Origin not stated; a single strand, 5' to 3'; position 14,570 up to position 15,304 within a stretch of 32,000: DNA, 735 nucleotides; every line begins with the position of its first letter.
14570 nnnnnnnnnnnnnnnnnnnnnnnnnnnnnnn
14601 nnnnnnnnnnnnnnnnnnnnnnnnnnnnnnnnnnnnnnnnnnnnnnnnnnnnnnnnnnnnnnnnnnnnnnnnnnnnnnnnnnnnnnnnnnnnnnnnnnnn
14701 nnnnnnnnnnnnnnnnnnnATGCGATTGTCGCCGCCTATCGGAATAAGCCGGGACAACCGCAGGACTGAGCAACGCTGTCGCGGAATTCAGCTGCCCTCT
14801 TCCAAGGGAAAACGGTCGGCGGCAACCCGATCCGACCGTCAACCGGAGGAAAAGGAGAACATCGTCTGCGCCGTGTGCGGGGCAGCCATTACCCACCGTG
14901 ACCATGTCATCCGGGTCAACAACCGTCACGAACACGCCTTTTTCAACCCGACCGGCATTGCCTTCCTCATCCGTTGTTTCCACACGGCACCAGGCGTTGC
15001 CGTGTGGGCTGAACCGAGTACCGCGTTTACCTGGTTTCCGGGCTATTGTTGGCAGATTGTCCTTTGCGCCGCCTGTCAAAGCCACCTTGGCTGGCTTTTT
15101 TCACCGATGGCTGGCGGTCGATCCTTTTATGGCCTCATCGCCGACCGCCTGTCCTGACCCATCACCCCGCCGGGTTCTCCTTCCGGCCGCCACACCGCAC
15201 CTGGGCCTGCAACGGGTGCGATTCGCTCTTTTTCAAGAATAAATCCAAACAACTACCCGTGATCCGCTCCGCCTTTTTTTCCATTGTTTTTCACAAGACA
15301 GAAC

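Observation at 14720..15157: Stand-alone bacterial cereblon-like (CULT) domain with an intact zinc site and tri-Trp ligand cage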

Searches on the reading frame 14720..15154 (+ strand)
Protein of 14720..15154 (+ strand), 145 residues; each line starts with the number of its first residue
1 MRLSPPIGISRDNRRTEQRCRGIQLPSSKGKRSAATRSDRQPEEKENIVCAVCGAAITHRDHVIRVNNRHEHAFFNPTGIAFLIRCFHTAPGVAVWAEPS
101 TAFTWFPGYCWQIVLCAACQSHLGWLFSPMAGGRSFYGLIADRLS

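Call 3: search_protein_families(library=pfam, proteins=[window:14720-15154:+], max_evalue=10)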
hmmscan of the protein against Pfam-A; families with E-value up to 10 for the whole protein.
window:14720-15154:+ (145 aa): 7 families
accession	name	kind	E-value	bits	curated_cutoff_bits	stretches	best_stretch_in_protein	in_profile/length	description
PF03226.21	Yippee-Mis18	-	0.0023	18.5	26.6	1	49-127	4-72/108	Yippee zinc-binding/DNA-binding /Mis18, centromere assembly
PF03194.20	LUC7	-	0.079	13.1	33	1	35-68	175-208/246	LUC7 N_terminus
PF01641.26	SelR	-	0.092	13.1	24.9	1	114-128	80-94/116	SelR domain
PF05077.17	DUF678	-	0.15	12.6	24.1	0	114-125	58-69/74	Protein of unknown function (DUF678)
PF23451.1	Zn_ribbon_PaaD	-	0.19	11.9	27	1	37-62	4-29/53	PaaD zinc beta ribbon domain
PF22289.1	DmmA-like_C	-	0.22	11.9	27.4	1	43-64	14-35/44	Dimethylamine monooxygenase subunit DmmA-like, C-terminal domain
PF24461.1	DUF7576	-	0.31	11.4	27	1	43-64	13-35/60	Family of unknown function (DUF7576)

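Call 4: search_protein_families(library=ncbifam, proteins=[window:14720-15154:+], max_evalue=10)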
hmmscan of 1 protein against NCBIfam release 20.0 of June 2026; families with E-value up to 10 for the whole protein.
window:14720-15154:+ (145 aa): 4 families
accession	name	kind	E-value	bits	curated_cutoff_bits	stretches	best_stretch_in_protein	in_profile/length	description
NF004036.0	PRK05508.1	equivalog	0.0035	17.1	179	2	114-128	82-96/121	methionine-R-sulfoxide reductase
NF047912.1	ECs_2282_CxxC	subfamily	0.047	13.6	37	1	41-61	21-41/60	ECs_2282 family putative zinc-binding protein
NF041869.1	paae_haloarch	equivalog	0.058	13.6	100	1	42-62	12-32/56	1,2-phenylacetyl-CoA epoxidase subunit PaaE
NF041023.1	PP0621_fam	subfamily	0.14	12.4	45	1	30-64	25-59/71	PP0621 family protein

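Call 5: search_solved_structures(query=window:14720-15154:+, max_evalue=10, show_alignments=3)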
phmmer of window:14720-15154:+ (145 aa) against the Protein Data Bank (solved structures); distinct sequences matched with E-value up to 10: 52.
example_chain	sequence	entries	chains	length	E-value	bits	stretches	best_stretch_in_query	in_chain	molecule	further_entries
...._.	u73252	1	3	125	9e-26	93.9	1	49-144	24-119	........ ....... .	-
7shh_A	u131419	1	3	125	2.2e-25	92.6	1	49-144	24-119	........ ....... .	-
4v2y_A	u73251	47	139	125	2.2e-25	92.6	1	49-144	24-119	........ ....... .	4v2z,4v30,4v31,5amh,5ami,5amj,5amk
7ps9_A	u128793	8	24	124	2.4e-25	92.5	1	49-144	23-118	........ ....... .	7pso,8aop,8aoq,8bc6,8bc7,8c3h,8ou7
8ou6_A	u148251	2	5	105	2.7e-25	92.4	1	50-144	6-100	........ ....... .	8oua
8ou9_A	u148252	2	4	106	2.7e-25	92.4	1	50-144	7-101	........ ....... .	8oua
6r0q_A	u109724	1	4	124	9.3e-23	84.1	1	49-144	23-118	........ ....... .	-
9gjq_A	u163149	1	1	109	5.7e-22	81.6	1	50-144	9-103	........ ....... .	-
9dom_A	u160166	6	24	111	1.4e-11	47.9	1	49-132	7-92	Protein cereblon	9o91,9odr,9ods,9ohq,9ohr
4tzc_C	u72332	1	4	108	1.6e-11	47.6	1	56-132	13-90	Protein cereblon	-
3wx1_A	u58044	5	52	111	1.7e-11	47.5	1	56-132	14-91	Protein cereblon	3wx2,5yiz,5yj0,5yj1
4tzu_A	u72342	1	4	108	1.8e-11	47.5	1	56-132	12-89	Protein cereblon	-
8rq1_A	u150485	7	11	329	2.3e-11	47.1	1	48-131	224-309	Protein cereblon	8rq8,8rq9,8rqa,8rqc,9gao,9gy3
7bqv_A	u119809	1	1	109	3.1e-11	46.7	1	56-132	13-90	Protein cereblon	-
7bqu_A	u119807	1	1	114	4.1e-11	46.3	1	56-132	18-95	Protein cereblon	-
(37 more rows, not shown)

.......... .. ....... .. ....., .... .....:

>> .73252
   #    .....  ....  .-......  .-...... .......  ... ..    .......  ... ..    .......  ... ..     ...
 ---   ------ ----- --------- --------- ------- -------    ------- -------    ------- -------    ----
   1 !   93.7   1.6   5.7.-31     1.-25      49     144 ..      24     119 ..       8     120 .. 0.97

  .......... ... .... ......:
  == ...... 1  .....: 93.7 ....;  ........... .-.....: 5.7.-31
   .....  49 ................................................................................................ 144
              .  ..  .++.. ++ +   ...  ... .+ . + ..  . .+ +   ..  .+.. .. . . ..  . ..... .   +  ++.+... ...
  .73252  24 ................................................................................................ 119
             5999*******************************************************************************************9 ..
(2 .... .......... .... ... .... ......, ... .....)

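Call 9: find_homologous_proteins(query=window:14720-15154:+)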
Query window:14720-15154:+ (145 aa): 22 proteins with E <= 0.001 among 30 candidates.
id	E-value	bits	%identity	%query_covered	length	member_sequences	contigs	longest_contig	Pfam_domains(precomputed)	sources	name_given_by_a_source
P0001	5.2e-60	220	99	65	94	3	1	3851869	-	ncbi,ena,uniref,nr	ncbi:cereblon family protein [Desulfobulbus propionicus]|uniref:cereblon family protein n=1 Tax=Desu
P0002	1.9e-54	202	62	100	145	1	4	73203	-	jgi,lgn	jgi:hypothetical protein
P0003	2.6e-39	153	50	96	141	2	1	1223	-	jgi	jgi:hypothetical protein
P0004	3.7e-38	149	55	96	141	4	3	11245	-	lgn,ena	-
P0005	1.4e-37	147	53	84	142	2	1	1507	-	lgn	-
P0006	9.4e-37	144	63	72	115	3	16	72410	-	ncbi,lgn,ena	-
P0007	2.1e-36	143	57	82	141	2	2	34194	-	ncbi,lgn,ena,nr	ncbi:MAG: cereblon family protein [Desulfobulbus sp.]|nr:cereblon family protein [Desulfobulbus sp.]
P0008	1.1e-34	138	50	84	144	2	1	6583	-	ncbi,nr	ncbi:MAG: hypothetical protein GQ559_03570 [Desulfobulbaceae bacterium]|nr:hypothetical protein [Des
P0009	6.0e-28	116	52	68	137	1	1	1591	PF03226.22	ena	-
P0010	7.3e-28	115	45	81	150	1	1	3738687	PF03226.22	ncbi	ncbi:MAG: cereblon family protein [Candidatus Electrothrix sp. YB6]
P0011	1.2e-26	111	49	74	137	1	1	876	PF03226.22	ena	-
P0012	1.2e-25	108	50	72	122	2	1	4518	-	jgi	-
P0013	1.4e-25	108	46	74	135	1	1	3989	-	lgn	-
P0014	2.3e-25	107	44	74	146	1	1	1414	-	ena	-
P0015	3.0e-25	107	63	56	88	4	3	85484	-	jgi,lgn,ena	-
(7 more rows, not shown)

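Call 12: find_related_loci(query=A1, collection=genome_contigs, flank=8000)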
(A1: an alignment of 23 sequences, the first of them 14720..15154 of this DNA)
Query A1 (145 aa) in genome_contigs; peptide patterns used: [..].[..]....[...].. (x = any residue, [..] = any of these).
600 stretches matched a pattern (row limit reached: there are more); 580 encode a relative of the query (tblastn E <= 1e-3); the best 80 are kept; 80 distinct loci.
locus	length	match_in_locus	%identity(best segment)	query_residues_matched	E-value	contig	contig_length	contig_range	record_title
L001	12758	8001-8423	53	2-144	2e-42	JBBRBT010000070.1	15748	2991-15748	MAG: Desulfobulbales bacterium isolate Co_metawrap_2357 Cmw_2357_k141_28756811_length_15748_cov_13.0000, whole genome sh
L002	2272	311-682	55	18-144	1e-42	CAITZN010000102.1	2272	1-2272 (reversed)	uncultured bacterium isolate LJ_bin-4625 genome assembly, contig: bin-4625:102/734, whole genome shotgun sequence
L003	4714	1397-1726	58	26-144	1e-42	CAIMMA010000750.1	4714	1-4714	uncultured bacterium isolate Loclat_bin-10882 genome assembly, contig: bin-10882:750/819, whole genome shotgun sequence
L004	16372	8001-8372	57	18-144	2e-42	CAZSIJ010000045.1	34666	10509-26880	MAG TPA_asm: uncultured Desulfobulbus sp. isolate binchicken_co2_65 genome assembly, contig: NODE_714_length_34666_cov_1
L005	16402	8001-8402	55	10-144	5e-42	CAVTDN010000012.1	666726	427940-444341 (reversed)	MAG: uncultured delta proteobacterium isolate MFD00905.bin.2.105 genome assembly, contig: contig_34374, whole genome sho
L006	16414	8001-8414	51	6-144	2e-41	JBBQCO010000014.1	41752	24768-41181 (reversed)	MAG: Desulfobulbales bacterium isolate Co_metawrap_1229 Cmw_1229_k141_39137_length_41752_cov_9.9771, whole genome shotgu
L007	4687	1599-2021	55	2-144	1e-41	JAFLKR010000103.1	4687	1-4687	MAG: Desulfobulbaceae bacterium isolate LaCa_MAG_10 c_000000021252, whole genome shotgun sequence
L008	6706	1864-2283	49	2-144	5e-40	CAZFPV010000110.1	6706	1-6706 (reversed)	MAG TPA_asm: uncultured Desulfobulbus sp. isolate binchicken_co269_190 genome assembly, contig: NODE_11925_length_6706_c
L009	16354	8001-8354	57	26-144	4e-39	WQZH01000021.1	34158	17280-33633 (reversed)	MAG: Desulfobulbus sp. isolate Emb289P4bin76 Ga0123357_10000672, whole genome shotgun sequence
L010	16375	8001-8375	48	17-144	3e-37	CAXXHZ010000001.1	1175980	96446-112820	MAG: uncultured Desulfobulbus sp. isolate bd6dbf35-2021-44f6-84f6-768688d3149b genome assembly, contig: contig_1, whole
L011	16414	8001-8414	49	6-144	3e-36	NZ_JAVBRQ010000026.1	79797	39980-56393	MAG: Desulfobulbus sp. isolate EPI_MAG_00199 c_000001360723, whole genome shotgun sequence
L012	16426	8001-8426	45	3-144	4e-36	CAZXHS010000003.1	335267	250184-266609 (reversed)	MAG TPA_asm: uncultured Desulfobulbus sp. isolate SRP220891_co1_493 genome assembly, contig: NODE_18_length_335267_cov_1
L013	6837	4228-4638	45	7-144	5e-36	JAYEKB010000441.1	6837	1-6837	MAG: Thermodesulfobacteriota bacterium isolate MAG148 MAG148_441, whole genome shotgun sequence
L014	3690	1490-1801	53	38-144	4e-36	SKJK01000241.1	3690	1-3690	MAG: Desulfobulbaceae bacterium isolate CSSed162cmA_1 CSSed16-2cmA-143500, whole genome shotgun sequence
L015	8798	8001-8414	48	6-144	1e-35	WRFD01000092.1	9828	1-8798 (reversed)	MAG: Desulfobulbus sp. isolate Lab288P4bin34 Ga0123354_10023004, whole genome shotgun sequence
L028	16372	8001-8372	44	21-145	9e-31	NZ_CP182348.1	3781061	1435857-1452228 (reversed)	MAG: Terasakiella sp. isolate LRMN1-isolate chromosome, complete genome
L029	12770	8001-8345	49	28-144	8e-31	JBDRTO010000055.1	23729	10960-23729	MAG: Pseudomonadota bacterium isolate MEGAHIT-group-3.82 k141_365282, whole genome shotgun sequence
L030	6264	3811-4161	47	27-144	1e-30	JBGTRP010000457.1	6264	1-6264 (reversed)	MAG: Acanthopleuribacteraceae bacterium isolate WDNA12_bin.10.orig NODE_10489_length_6264_cov_0.467818, whole genome sho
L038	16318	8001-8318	43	37-145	7e-30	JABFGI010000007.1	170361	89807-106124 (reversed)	MAG: Proteobacteria bacterium isolate PRO17 c_000000000007, whole genome shotgun sequence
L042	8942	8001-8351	44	27-145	1e-29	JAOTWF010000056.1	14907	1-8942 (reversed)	MAG: Gammaproteobacteria bacterium isolate 13_May_SF_Bin71 13_May_SF_Bin71_scaffold_3087_c1, whole genome shotgun sequen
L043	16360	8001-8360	47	29-144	3e-29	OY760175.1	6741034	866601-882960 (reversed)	MAG: uncultured Desulfospira sp. isolate 271fe3a7-c87a-42bf-b72a-f39fa9e244f5 genome assembly, chromosome: 1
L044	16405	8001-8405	38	8-145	4e-29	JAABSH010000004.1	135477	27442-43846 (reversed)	MAG: Desulfobacteraceae bacterium isolate S10.Bin129 NODE_4_length_135477_cov_10.7397, whole genome shotgun sequence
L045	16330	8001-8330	48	34-144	3e-29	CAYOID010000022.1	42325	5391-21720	MAG TPA_asm: uncultured Desulfohalobiaceae bacterium isolate SRP141376_co2_132 genome assembly, contig: NODE_2103_length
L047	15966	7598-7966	44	23-145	2e-29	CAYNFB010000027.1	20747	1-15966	MAG TPA_asm: uncultured Leptospirales bacterium isolate binchicken_co42_9 genome assembly, contig: NODE_3237_length_2074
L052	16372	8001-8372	41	20-144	4e-29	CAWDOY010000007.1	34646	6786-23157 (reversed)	MAG: uncultured delta proteobacterium isolate MFD04716.bin.2.301 genome assembly, contig: contig_13966, whole genome sho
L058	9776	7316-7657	42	33-144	9e-29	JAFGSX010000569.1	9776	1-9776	MAG: Deltaproteobacteria bacterium isolate Zod_Metabat.937 k87_13803574, whole genome shotgun sequence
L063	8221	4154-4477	45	36-145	9e-29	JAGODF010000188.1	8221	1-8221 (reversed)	MAG: Spirochaetes bacterium isolate Go_SlDig_bin_460 Go_SlDig_27435_length_8221_cov_4.189770, whole genome shotgun seque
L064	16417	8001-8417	40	6-145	3e-28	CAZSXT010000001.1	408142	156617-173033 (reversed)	MAG TPA_asm: uncultured Rhodospirillaceae bacterium isolate SRP134809_co1_563 genome assembly, contig: NODE_5_length_408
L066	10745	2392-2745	45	26-144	3e-28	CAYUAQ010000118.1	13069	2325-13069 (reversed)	MAG TPA_asm: uncultured Desulfobacteraceae bacterium isolate SRP338002_co1_42 genome assembly, contig: NODE_4445_length_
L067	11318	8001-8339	41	33-145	3e-28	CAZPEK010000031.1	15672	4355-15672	MAG TPA_asm: uncultured Leptospirales bacterium isolate binchicken_co42_271 genome assembly, contig: NODE_5344_length_15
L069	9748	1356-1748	38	12-144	2e-28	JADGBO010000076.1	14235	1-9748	MAG: Desulfamplus sp. isolate nTSbin20 nTS_bin20_NODE_76_length_14235_cov_11.459810, whole genome shotgun sequence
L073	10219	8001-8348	44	27-144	3e-28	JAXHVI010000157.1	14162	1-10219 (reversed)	MAG: Thermodesulfobacteriota bacterium isolate MAG73_tar_biofilm MAG73_157, whole genome shotgun sequence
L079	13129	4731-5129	40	20-145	6e-28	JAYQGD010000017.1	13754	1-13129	MAG: Rhodospirillaceae bacterium isolate SD9007_COM_concoct_bins.tsv.163_sub NODE_2764_length_13754_cov_5.927367, whole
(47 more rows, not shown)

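Call 27: predict_structure(alignment_id=A1)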
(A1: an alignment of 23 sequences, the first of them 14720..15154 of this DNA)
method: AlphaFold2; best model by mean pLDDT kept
length: 145 residues; sequences in the alignment: 23
mean_pLDDT: 79.5   pTM: 0.65
mean pLDDT of the five models: 79.5, 77.9, 77.4, 77.3, 74.4
residues with pLDDT >= 90: 88; 70-90: 12; 50-70: 7; < 50: 38
segments of 3 or more residues with pLDDT < 50: 8-43
pLDDT, mean of each block of 10 residues (from residue 1): 48 42 43 43 72 97 96 91 97 96 90 98 97 95 97
secondary structure, 60 per line:
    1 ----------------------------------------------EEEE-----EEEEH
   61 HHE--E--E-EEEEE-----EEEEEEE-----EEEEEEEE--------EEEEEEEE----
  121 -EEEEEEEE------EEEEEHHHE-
elements in order: E47-50 E56-59 E71-75 E81-87 E93-100 E109-116 E122-129 E136-140

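Call 29: fold_search(model_id=the predicted structure, library=pdb)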
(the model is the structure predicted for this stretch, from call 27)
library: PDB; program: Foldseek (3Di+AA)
matches with E <= 10: 425; with E <= 0.001: 163
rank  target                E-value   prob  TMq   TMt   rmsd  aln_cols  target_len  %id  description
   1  6r0q_B                1.2e-11  1.00  0.66  0.91   1.3       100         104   39  Mutant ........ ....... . from Magnetospirillum gryphiswaldense in complex with thalidomide metabolite alpha-(o-carbox (released 2019-08-07)
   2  4v31_C                2.1e-11  1.00  0.63  0.85   1.8        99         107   42  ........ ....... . from Magnetospirillum gryphiswaldense in complex with Deoxyuridine (released 2014-12-17)
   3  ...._B                2.5e-11  1.00  0.66  0.91   1.4       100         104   43  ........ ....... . from Magnetospirillum gryphiswaldense in complex with Thalidomide, Y101F mutant (released 2014-12-17)
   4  5ohb_A                3.2e-11  1.00  0.66  0.89   1.3        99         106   42  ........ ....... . from Magnetospirillum gryphiswaldense in complex with Piperidin-2-one (Valerolactam) (released 2018-10-10)
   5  5amh                  3.4e-11  1.00  0.65  0.89   1.4        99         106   42  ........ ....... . from Magnetospirillum gryphiswaldense in complex with Thalidomide, trigonal crystal form (released 2015-07-01)
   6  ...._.                3.6e-11  1.00  0.66  0.90   1.3        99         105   43  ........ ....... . from Magnetospirillum gryphiswaldense in complex with Thalidomide, Y101F mutant (released 2014-12-17)
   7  6r0s_A                3.6e-11  1.00  0.66  0.87   1.5       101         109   42  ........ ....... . from Magnetospirillum gryphiswaldense in complex with compound 4a and hydrolysis product (released 2019-08-07)
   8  6r18_B                4.2e-11  1.00  0.66  0.87   2.6       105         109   40  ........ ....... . from Magnetospirillum gryphiswaldense in complex with compound 11a (released 2019-08-07)
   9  5amj_A                4.7e-11  1.00  0.66  0.88   1.3        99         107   42  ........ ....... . from Magnetospirillum gryphiswaldense in complex with Thalidomide, Wash II structure (released 2015-07-01)
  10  8rdt_A                4.9e-11  1.00  0.66  0.93   1.3       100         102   42  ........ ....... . from Magnetospirillum gryphiswaldense in complex with spiro-isoxazol based compound 8j (released 2024-04-10)
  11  6r13_A                4.9e-11  1.00  0.66  0.88   1.5       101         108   42  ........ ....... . from Magnetospirillum gryphiswaldense in complex with compound 7f (released 2019-08-07)
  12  9htl_A                5.5e-11  1.00  0.66  0.86   1.3        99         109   42  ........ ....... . from Magnetospirillum gryphiswaldense in complex with glutarimide based compound 2j (released 2025-10-29)
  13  6r0q_A                5.5e-11  1.00  0.65  0.88   1.4        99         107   39  Mutant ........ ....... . from Magnetospirillum gryphiswaldense in complex with thalidomide metabolite alpha-(o-carbox (released 2019-08-07)
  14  6r18_A                5.8e-11  1.00  0.65  0.85   1.3        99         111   42  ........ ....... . from Magnetospirillum gryphiswaldense in complex with compound 11a (released 2019-08-07)
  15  8rdp_A                5.8e-11  1.00  0.64  0.88   1.3        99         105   42  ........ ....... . from Magnetospirillum gryphiswaldense in complex with spiro-isoxazol based compound 8a (released 2024-04-10)
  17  4v2y_A                6.8e-11  1.00  0.66  0.90   1.3        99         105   42  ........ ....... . from Magnetospirillum gryphiswaldense in complex with Thalidomide (released 2014-12-17)
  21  4v2y_B                8.4e-11  1.00  0.66  0.91   1.4       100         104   42  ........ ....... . from Magnetospirillum gryphiswaldense in complex with Thalidomide (released 2014-12-17)
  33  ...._C                4.9e-10  1.00  0.61  0.87   1.5        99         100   42  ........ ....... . from Magnetospirillum gryphiswaldense in complex with Thalidomide, Y101F mutant (released 2014-12-17)
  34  4v2y_C                5.7e-10  1.00  0.61  0.86   1.9        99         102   40  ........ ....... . from Magnetospirillum gryphiswaldense in complex with Thalidomide (released 2014-12-17)
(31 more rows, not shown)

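Call 30: search_protein_representatives(protein=window:14720-15154:+)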
Query: 145 residues. Proteins with E-value up to 0.001 (for the whole library): 2268; up to 1e-10: 1179; up to 1e-30: 2. The best 150 are listed.
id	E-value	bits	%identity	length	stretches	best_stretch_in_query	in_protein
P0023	5.3e-89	312.2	37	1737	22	45-126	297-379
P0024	2.8e-36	141.1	62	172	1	45-144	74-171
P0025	1.3e-30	122.6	56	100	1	50-144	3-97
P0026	7.7e-29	116.9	50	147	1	22-143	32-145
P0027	1.1e-28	116.5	47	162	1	32-144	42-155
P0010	2.3e-28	115.3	48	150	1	27-141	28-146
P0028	1.1e-27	113.2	42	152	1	12-144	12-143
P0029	1.1e-27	113.1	44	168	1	18-144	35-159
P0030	1.4e-27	112.8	47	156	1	28-144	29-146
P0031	2.8e-27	111.8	46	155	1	39-143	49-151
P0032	3.3e-27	111.6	49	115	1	34-142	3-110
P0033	3.9e-27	111.4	42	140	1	27-144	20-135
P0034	5.0e-27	111.0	48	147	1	44-142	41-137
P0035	5.5e-27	110.9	45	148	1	38-144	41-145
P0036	1.3e-26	109.7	48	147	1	19-144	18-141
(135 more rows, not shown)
